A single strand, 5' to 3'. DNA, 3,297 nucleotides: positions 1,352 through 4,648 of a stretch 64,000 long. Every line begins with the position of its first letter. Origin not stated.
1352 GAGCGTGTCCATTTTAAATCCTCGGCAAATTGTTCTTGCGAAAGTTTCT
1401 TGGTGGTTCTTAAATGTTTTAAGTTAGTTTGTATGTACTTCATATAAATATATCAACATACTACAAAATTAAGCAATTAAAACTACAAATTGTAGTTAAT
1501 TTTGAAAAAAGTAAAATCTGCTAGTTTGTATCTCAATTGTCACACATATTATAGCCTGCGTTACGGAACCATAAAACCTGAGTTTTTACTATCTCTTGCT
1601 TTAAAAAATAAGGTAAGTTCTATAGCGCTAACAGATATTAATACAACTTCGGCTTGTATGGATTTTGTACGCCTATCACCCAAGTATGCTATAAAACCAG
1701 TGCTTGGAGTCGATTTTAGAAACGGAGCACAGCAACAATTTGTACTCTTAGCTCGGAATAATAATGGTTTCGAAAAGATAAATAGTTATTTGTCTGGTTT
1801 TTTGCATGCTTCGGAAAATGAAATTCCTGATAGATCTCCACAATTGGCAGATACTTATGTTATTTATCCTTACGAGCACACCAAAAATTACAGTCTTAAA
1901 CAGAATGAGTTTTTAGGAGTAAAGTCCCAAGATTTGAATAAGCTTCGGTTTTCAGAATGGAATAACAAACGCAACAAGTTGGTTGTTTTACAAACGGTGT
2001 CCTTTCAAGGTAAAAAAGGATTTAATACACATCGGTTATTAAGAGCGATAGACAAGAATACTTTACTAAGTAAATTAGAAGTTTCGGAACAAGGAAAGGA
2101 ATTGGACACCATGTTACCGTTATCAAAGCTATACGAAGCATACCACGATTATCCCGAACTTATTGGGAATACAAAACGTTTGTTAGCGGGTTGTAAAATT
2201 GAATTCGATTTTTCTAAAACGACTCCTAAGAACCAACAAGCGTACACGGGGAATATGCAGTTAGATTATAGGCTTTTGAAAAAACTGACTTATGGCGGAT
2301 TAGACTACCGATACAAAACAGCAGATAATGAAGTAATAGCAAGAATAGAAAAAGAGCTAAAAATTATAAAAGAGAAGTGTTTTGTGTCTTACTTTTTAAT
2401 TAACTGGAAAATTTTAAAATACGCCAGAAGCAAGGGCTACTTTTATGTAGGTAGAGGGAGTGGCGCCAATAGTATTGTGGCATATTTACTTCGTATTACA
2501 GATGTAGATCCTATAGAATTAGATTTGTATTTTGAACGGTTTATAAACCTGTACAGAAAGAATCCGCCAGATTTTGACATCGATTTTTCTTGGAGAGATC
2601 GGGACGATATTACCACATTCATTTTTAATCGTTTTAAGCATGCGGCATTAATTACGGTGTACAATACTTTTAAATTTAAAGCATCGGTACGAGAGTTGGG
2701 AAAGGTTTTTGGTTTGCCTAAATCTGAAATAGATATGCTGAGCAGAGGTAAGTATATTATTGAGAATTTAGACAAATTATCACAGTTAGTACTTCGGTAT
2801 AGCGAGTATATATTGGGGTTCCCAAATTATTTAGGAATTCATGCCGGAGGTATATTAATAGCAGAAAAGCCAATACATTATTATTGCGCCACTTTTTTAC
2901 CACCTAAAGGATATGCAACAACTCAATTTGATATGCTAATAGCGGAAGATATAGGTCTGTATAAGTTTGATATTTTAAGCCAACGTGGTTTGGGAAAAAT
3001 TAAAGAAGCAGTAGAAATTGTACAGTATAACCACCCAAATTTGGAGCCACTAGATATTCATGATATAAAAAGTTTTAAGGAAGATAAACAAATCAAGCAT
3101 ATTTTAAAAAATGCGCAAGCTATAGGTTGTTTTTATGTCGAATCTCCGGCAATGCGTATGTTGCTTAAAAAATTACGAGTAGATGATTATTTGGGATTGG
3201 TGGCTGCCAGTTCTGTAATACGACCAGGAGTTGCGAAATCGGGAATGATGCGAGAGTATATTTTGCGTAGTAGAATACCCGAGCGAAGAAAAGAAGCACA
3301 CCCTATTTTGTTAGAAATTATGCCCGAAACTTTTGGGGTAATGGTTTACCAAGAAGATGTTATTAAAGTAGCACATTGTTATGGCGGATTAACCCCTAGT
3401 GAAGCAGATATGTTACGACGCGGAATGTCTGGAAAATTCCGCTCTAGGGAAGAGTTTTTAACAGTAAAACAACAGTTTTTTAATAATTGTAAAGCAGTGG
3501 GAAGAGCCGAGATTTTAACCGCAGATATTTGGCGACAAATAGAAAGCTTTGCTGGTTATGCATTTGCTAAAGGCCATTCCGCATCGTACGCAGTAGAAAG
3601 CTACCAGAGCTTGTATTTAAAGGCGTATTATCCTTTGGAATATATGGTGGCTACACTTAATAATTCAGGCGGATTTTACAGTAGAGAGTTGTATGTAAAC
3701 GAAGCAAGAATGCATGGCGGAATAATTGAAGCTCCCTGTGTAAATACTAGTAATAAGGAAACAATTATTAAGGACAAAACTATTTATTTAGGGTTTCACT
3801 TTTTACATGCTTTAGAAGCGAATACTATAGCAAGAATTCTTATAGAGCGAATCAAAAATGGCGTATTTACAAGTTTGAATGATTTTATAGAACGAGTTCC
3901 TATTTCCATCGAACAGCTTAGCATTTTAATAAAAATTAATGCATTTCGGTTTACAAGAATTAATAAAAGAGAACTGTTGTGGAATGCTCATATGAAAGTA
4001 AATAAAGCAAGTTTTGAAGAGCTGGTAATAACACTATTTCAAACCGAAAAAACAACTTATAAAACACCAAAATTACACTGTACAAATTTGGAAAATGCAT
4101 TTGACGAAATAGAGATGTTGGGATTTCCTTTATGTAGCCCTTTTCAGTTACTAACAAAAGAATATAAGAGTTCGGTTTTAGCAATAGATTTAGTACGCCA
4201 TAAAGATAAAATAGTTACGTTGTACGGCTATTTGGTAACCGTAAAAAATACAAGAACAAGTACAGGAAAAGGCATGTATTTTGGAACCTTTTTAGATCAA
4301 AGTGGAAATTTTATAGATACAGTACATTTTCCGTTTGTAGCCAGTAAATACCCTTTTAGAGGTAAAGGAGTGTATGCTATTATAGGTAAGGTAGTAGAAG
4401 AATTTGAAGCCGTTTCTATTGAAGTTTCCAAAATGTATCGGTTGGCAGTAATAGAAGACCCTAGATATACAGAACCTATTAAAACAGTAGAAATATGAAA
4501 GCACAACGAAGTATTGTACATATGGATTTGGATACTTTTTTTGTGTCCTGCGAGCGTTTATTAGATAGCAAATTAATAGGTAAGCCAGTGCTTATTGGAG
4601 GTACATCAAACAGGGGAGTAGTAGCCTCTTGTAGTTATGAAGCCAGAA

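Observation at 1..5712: Self-contained mutagenesis cassette: CI-like S24 repressor, DnaE2, active DinB and an exonuclease/GIY-YIG protein, with no ImuA/ImuB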

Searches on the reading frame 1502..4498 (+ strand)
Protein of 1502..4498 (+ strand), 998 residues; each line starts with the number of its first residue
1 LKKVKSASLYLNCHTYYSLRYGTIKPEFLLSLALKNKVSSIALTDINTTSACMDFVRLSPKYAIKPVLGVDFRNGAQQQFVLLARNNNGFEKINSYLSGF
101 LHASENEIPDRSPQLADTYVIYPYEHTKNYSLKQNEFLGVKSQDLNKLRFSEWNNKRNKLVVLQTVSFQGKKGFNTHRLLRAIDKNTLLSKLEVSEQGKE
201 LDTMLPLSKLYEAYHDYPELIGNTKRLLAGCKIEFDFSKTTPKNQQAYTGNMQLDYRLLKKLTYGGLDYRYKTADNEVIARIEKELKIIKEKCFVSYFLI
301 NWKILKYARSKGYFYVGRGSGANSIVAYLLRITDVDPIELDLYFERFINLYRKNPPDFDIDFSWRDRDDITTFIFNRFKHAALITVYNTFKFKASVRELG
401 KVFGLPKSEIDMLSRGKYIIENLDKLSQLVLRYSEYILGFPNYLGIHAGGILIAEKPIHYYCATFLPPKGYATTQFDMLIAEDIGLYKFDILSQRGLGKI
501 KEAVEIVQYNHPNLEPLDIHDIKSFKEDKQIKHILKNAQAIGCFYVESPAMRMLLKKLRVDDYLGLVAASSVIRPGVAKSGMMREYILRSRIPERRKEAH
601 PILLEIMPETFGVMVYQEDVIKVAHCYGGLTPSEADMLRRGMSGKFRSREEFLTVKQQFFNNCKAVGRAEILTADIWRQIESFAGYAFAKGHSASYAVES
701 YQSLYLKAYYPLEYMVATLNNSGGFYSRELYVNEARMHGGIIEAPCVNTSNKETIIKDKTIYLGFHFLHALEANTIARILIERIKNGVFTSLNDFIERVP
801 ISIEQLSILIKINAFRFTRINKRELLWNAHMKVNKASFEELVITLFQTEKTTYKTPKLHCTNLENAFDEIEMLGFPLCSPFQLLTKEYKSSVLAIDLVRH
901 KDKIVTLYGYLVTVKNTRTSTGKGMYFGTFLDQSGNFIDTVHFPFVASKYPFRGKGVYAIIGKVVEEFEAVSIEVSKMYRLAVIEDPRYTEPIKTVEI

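Call 3: search_protein_families(library=pfam, proteins=[window:1502-4498:+])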
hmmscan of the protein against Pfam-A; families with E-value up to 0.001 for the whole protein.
window:1502-4498:+ (998 aa): 4 families
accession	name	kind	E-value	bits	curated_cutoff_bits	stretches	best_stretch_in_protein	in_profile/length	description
PF07733.18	DNA_pol3_alpha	-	3.5e-59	201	23.9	1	258-492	2-259/260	Bacterial DNA polymerase III alpha NTPase domain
PF17657.6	DNA_pol3_finger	-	4.7e-32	111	22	1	498-665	3-164/166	Bacterial DNA polymerase III alpha subunit finger domain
PF14579.12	HHH_6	-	5.5e-17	62.2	25.6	1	742-825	4-90/90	Helix-hairpin-helix motif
PF02811.25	PHP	-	7.6e-11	43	26.4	1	11-115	2-106/164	PHP domain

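Call 4: search_protein_families(library=ncbifam, proteins=[window:1502-4498:+])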
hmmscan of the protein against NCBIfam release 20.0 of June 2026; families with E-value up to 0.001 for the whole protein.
window:1502-4498:+ (998 aa): 13 families
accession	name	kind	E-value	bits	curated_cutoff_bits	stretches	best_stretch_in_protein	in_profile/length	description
NF004226.0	PRK05673.1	equivalog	2.4e-143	479.5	1002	2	158-981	199-1062/1146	DNA polymerase III subunit alpha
TIGR00594.1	polc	superfamily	1.8e-138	463.3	434.35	2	159-937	195-1017/1022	DNA polymerase III subunit alpha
NF004225.0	PRK05672.1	subfamily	1.5e-130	437.1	939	2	157-973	193-1024/1047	error-prone DNA polymerase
NF005298.0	PRK06826.1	equivalog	6.5e-127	424.8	1260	2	159-950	201-1038/1151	DNA polymerase III subunit alpha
NF005516.0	PRK07135.1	equivalog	5.2e-126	422.1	1084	1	9-882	5-882/974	DNA polymerase III DnaE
NF005582.0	PRK07279.1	equivalog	3.6e-116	389.4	1279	1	11-967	5-950/1033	DNA polymerase III subunit alpha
NF005377.0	PRK06920.1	equivalog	3e-106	356.5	1806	2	155-944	181-984/1108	DNA polymerase III subunit alpha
NF004550.0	PRK05898.1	equivalog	1.4e-99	334.7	1182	1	10-879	4-867/971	DNA polymerase III subunit alpha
NF005617.0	PRK07374.1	equivalog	3.3e-91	306.8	1653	1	257-816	303-891/1170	DNA polymerase III subunit alpha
NF007079.0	PRK09532.1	equivalog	5.1e-60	203.6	1525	2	272-414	321-466/876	DNA polymerase III subunit alpha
NF005616.0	PRK07373.1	equivalog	7.5e-21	74.2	646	1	684-832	34-186/449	DNA polymerase III subunit alpha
NF001688.0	PRK00448.1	equivalog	3.4e-17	61.3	873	1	238-339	812-914/1445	PolC-type DNA polymerase III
TIGR01405.1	polC_Gram_pos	equivalog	4.5e-14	51.1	1043.45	1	239-338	578-678/1211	DNA polymerase III subunit alpha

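Call 16: find_related_loci(query=window:1502-4498:+, collection=genome_contigs, flank=5000)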
Query window:1502-4498:+ (998 aa) in genome_contigs; peptide patterns used: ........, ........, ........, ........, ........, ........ (x = any residue, [..] = any of these).
600 stretches matched a pattern (row limit reached: there are more); 587 encode a relative of the query (tblastn E <= 1e-3); the best 80 are kept; 80 distinct loci.
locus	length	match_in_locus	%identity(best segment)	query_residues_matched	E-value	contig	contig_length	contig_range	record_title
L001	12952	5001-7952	74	9-992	0e+0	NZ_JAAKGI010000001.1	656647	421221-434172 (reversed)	Yeosuana marina strain JLT21 NODE_1_length_656569_cov_218.766708, whole genome shotgun sequence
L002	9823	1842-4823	74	3-996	0e+0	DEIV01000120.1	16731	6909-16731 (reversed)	MAG TPA_asm: Flavobacteriaceae bacterium UBA2765 UBA2765_contig_5663, whole genome shotgun sequence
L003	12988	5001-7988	73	3-998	0e+0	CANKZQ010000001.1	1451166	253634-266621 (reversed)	uncultured Flavobacteriaceae bacterium isolate 3-451-1-G.fasta genome assembly, contig: NODE_1, whole genome shotgun seq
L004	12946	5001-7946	73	9-990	0e+0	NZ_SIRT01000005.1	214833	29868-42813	Hyunsoonleella flava strain T58 contig5, whole genome shotgun sequence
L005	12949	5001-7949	74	9-990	0e+0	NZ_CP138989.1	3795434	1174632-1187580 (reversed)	Algibacter sp. R77976 chromosome, complete genome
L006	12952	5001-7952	73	9-991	0e+0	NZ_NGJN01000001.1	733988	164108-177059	Winogradskyella aurantia strain WNB302 contig1, whole genome shotgun sequence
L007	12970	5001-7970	71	9-998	0e+0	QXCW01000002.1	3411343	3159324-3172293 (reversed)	Flavobacteriaceae bacterium MAR_2010_72 Ga0052904_12, whole genome shotgun sequence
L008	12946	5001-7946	71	9-991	0e+0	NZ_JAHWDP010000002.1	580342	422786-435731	Halomarinibacterium sedimenti strain CAU 1614 contig2, whole genome shotgun sequence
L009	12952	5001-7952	71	9-990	0e+0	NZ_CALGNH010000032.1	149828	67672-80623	MAG: uncultured Winogradskyella sp. isolate L1_Bin_METABAT__21_1 c_000001923208, whole genome shotgun sequence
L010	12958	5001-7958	72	7-990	0e+0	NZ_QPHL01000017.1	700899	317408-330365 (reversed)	Winogradskyella sp. KYW1333 contig17, whole genome shotgun sequence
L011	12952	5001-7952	71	9-990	0e+0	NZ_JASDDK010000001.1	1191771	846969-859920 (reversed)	Winogradskyella bathintestinalis strain APC 3343 18497_30_NODE_1, whole genome shotgun sequence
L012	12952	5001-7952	71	9-991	0e+0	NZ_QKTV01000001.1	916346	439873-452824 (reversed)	Winogradskyella aurantiaca strain IMCC20180 IMCC20180_1_length_916346_cov_145.056638, whole genome shotgun sequence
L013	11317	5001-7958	71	7-990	0e+0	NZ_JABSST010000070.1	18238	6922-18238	MAG: Winogradskyella sp. isolate DT_119 DT-Winogradskyella-1_scaffold_70, whole genome shotgun sequence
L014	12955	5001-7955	71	8-990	0e+0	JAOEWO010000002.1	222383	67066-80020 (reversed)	Winogradskyella sp. isolate AH-135-C11 AH-135-C11_NODE_2, whole genome shotgun sequence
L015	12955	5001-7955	70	7-991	0e+0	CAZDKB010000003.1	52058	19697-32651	MAG TPA_asm: uncultured Flavobacterium sp. isolate SRP334346_co1_25 genome assembly, contig: NODE_738_length_52058_cov_6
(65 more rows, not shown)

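Call 34: search_solved_structures(query=window:1526-4498:+, show_alignments=1, max_evalue=1e-30)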
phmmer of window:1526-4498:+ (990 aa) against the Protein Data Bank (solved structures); distinct sequences matched with E-value up to 1e-30: 9.
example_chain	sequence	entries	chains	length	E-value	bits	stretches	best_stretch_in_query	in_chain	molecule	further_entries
2hqa_A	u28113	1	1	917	4.1e-78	266.6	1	155-802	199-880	DNA polymerase III alpha subunit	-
5m1s_A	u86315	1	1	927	4.2e-78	266.6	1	155-801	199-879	DNA polymerase III subunit alpha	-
2hnh_A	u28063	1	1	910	4.3e-78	266.6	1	155-795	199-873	DNA polymerase III alpha subunit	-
4jom_A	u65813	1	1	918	7.6e-78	265.8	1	155-802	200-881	DNA polymerase III subunit alpha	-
5fku_A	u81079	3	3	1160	1e-77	265.3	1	155-803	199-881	DNA POLYMERASE III SUBUNIT ALPHA | DNA POLYMERASE III ALPHA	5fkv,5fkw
3e0d_A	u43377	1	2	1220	5.5e-67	229.8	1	269-797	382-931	DNA polymerase III subunit alpha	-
2hpi_A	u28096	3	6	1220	5.6e-67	229.8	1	269-797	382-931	DNA polymerase III alpha subunit | DNA polymerase III subunit alpha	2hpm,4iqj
5lew_A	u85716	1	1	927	8.5e-66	225.9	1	429-807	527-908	DNA polymerase III subunit alpha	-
7pu7_A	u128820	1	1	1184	2.3e-65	224.4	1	429-807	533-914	DNA polymerase III subunit alpha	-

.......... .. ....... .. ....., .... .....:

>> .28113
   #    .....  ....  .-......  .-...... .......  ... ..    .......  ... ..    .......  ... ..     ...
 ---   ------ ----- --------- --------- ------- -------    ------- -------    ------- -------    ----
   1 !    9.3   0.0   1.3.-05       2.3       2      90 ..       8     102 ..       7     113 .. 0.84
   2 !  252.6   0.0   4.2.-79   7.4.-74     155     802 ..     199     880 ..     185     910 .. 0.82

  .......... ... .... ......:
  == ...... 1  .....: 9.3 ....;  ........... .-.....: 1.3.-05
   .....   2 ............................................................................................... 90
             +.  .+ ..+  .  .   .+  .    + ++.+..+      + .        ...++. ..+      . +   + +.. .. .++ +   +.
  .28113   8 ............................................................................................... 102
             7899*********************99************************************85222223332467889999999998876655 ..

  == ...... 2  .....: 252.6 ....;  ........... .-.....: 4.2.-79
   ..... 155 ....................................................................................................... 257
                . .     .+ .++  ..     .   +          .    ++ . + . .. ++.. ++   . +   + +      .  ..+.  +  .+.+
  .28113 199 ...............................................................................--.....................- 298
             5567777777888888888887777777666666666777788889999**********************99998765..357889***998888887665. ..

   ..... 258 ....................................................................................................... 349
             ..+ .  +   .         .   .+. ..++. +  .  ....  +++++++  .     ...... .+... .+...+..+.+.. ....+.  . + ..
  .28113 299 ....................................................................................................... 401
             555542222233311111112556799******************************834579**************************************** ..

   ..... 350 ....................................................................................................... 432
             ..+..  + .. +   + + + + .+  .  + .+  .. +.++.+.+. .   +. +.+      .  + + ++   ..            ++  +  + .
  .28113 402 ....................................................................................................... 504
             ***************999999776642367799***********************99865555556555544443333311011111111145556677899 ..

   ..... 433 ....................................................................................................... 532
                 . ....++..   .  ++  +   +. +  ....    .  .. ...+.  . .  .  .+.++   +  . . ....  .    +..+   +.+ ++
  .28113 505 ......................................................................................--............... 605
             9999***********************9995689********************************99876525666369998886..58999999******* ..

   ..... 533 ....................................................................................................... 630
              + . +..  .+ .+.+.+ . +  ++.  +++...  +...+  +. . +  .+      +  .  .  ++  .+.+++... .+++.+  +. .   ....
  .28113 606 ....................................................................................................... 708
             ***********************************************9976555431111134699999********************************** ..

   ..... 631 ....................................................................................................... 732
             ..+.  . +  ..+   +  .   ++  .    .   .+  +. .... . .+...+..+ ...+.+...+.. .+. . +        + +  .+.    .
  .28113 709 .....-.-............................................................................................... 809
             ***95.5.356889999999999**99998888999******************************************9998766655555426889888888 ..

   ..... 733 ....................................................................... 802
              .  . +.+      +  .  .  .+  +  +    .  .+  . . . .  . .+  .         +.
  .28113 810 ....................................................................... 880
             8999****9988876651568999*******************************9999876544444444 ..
